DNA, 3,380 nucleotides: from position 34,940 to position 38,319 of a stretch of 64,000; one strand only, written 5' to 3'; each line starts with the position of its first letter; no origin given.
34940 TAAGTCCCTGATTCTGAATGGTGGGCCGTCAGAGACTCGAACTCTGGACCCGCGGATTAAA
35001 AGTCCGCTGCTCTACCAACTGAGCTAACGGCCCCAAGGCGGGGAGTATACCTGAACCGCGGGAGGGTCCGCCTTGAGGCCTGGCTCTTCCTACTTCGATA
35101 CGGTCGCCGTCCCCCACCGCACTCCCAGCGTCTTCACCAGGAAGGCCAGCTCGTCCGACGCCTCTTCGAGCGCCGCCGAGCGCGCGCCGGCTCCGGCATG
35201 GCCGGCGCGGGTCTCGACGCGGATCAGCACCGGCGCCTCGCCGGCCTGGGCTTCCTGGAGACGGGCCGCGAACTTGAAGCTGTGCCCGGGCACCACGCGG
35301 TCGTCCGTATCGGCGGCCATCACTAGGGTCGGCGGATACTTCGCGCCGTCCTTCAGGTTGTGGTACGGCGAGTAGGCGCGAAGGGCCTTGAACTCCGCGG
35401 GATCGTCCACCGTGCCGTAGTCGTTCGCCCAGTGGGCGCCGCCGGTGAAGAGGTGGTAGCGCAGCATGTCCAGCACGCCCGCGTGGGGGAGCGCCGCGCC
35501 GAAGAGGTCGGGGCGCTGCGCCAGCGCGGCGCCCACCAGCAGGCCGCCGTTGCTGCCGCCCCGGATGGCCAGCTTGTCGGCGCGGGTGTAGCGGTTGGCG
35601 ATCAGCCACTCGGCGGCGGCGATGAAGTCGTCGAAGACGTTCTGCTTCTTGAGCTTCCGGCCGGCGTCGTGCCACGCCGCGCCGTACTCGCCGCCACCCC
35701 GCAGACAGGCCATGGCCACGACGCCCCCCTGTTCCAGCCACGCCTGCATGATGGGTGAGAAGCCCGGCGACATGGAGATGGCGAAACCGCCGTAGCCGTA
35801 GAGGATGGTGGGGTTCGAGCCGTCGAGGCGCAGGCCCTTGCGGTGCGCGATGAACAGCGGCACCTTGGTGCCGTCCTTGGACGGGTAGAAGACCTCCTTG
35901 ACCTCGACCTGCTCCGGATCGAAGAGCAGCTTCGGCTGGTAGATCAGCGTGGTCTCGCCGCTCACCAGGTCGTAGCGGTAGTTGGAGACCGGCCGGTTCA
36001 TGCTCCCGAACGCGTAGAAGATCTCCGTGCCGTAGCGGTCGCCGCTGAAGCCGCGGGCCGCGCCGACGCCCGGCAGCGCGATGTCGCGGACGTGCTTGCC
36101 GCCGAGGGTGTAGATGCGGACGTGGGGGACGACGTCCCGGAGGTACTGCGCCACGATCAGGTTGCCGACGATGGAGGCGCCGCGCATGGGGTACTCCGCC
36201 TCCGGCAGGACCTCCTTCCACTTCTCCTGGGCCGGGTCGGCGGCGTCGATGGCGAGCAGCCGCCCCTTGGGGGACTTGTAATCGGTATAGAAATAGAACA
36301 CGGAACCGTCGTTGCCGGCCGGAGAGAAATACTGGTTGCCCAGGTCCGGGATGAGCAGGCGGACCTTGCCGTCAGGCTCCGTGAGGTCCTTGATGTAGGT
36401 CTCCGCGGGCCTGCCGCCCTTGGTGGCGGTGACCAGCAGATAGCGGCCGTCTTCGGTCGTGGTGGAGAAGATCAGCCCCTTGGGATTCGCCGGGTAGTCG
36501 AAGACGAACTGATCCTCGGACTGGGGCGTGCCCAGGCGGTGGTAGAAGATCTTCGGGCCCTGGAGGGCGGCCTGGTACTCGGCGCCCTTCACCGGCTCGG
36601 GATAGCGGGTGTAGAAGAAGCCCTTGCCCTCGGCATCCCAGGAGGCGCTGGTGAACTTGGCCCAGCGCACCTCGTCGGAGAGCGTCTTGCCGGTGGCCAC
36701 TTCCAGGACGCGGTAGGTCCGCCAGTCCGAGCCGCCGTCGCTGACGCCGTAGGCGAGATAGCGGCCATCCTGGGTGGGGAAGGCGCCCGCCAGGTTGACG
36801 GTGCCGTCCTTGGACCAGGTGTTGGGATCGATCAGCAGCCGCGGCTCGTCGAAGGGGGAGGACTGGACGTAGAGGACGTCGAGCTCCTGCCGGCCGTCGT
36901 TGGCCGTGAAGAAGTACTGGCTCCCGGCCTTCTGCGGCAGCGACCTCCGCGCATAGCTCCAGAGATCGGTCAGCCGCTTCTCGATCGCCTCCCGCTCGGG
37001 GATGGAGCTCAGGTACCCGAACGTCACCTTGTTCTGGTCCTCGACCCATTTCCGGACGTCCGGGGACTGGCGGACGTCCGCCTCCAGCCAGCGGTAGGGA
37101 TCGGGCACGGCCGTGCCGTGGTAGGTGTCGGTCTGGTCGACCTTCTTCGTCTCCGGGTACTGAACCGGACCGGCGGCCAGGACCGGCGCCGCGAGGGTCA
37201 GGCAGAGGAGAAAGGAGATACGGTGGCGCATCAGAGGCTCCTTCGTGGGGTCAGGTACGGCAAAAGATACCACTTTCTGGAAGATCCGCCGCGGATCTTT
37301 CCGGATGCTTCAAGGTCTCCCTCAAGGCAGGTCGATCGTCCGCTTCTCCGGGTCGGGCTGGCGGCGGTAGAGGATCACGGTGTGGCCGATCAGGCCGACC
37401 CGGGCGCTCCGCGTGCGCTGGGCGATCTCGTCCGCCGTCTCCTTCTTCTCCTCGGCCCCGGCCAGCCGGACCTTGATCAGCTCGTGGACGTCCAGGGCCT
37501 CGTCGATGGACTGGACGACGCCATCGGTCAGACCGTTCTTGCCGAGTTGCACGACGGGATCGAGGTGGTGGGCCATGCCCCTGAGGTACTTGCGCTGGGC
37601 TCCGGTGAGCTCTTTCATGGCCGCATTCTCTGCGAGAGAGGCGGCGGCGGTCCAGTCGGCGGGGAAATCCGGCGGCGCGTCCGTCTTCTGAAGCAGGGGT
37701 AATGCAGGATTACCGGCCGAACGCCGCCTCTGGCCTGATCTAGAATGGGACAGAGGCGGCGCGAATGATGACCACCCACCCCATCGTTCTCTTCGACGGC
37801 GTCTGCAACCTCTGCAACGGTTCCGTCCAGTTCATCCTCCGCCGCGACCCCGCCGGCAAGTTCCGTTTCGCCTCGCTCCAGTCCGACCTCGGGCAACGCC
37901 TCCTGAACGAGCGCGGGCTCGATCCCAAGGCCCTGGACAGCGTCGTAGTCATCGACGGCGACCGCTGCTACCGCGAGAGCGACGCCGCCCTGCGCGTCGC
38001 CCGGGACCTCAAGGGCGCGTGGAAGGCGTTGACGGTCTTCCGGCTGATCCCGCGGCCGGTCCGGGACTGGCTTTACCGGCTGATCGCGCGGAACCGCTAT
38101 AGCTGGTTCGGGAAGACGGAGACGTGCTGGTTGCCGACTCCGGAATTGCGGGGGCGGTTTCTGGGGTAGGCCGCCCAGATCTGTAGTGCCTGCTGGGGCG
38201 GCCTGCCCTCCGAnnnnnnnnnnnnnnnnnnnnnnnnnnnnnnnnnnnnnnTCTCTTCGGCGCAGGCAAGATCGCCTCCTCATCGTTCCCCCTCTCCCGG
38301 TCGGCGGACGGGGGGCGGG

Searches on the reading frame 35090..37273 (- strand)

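Call 42: search_protein_families(library=pfam, proteins=[window:35090-37273:-], max_evalue=0.001)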
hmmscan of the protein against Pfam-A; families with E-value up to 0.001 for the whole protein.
window:35090-37273:- (727 aa): 3 families
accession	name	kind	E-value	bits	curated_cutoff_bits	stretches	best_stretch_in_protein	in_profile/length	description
PF02897.21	Peptidase_S9_N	-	3.2e-107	359.3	24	1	40-444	1-411/414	Prolyl oligopeptidase, N-terminal beta-propeller domain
PF00326.27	Peptidase_S9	-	1.6e-60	204.7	22.6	1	505-717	3-211/213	Prolyl oligopeptidase family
PF02129.25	Peptidase_S15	-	1.6e-05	25.2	23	1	512-622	47-151/262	X-Pro dipeptidyl-peptidase (S15 family)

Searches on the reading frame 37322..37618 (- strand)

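Call 42: search_protein_families(library=pfam, proteins=[window:37322-37618:-], max_evalue=0.001)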
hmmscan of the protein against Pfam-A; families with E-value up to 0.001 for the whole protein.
window:37322-37618:- (98 aa): 1 family
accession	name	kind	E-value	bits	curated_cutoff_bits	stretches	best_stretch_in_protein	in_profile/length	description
PF01985.26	CRS1_YhbY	-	5.3e-30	104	27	1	4-85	1-84/84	CRS1 / YhbY (CRM) domain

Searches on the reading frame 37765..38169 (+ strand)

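Call 42: search_protein_families(library=pfam, proteins=[window:37765-38169:+], max_evalue=0.001)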
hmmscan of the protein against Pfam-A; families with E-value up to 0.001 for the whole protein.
window:37765-38169:+ (134 aa): 1 family
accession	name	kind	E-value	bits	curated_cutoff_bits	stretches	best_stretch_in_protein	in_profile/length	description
PF04134.17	DCC1-like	-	2e-35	122.9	27.8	1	8-117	1-113/113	DCC1-like thiol-disulfide oxidoreductase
